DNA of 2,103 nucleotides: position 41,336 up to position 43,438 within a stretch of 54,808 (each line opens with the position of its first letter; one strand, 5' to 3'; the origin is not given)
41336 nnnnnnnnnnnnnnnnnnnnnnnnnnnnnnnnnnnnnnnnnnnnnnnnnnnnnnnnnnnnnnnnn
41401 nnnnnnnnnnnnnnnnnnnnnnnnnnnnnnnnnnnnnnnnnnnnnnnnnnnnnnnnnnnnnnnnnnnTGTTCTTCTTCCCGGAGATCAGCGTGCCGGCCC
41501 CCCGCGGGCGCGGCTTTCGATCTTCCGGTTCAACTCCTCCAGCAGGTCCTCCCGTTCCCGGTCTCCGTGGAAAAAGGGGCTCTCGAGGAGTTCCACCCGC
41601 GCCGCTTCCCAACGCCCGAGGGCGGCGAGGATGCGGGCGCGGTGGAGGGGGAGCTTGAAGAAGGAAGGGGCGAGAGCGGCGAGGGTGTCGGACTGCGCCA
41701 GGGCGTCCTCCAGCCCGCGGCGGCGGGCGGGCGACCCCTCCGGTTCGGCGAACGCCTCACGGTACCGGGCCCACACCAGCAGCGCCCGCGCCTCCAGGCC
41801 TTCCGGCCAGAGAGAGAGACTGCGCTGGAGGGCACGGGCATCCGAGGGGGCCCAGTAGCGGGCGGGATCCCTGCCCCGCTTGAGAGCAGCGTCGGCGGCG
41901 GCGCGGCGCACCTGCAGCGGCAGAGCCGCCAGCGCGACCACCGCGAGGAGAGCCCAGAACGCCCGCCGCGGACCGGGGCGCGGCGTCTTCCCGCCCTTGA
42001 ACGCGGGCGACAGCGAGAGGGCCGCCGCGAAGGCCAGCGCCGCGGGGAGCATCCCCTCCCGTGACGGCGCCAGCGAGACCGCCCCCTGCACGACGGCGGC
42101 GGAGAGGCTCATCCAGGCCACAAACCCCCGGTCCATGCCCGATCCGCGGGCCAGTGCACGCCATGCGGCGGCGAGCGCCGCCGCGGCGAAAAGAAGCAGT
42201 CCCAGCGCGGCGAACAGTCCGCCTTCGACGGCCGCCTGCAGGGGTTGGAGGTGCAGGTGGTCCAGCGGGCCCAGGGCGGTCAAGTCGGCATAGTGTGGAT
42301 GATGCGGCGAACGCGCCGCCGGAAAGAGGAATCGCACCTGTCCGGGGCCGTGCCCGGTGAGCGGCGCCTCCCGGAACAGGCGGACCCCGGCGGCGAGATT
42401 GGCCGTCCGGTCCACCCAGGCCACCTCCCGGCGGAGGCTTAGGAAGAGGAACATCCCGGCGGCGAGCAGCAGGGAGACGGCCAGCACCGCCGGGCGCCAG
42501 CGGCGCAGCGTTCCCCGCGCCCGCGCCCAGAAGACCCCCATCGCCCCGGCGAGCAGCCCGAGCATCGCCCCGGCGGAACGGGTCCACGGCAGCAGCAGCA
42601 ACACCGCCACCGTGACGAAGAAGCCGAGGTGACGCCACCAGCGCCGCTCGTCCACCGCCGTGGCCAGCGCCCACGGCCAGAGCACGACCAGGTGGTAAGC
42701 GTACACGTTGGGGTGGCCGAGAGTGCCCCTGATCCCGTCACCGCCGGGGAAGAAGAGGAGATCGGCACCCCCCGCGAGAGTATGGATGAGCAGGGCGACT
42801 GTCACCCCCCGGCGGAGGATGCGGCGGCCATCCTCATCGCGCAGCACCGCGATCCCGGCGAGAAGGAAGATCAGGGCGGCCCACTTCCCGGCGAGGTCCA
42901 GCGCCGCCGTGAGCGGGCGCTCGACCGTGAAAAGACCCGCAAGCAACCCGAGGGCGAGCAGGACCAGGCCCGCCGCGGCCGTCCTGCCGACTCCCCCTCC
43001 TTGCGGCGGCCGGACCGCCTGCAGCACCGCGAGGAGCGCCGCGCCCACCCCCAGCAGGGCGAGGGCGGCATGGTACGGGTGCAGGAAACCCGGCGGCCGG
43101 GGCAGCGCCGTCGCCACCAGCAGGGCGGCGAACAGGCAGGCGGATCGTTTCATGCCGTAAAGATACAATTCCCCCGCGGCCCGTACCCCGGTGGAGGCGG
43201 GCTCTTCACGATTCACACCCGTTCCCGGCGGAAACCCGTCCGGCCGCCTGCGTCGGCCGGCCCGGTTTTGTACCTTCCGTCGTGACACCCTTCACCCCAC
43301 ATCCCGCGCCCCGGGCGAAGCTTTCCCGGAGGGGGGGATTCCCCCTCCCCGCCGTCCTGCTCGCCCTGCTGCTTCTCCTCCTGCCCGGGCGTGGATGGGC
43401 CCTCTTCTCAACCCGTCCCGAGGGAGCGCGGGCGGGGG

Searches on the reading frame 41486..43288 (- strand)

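Call 26: search_protein_families(library=pfam, proteins=[window:41486-43288:-], max_evalue=0.0001)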
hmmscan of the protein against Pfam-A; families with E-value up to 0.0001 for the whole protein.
window:41486-43288:- (600 aa): 1 family
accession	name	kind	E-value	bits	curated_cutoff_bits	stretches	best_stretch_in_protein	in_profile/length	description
PF04932.20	Wzy_C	-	4.7e-10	39.9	31.7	1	225-364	2-148/149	O-Antigen ligase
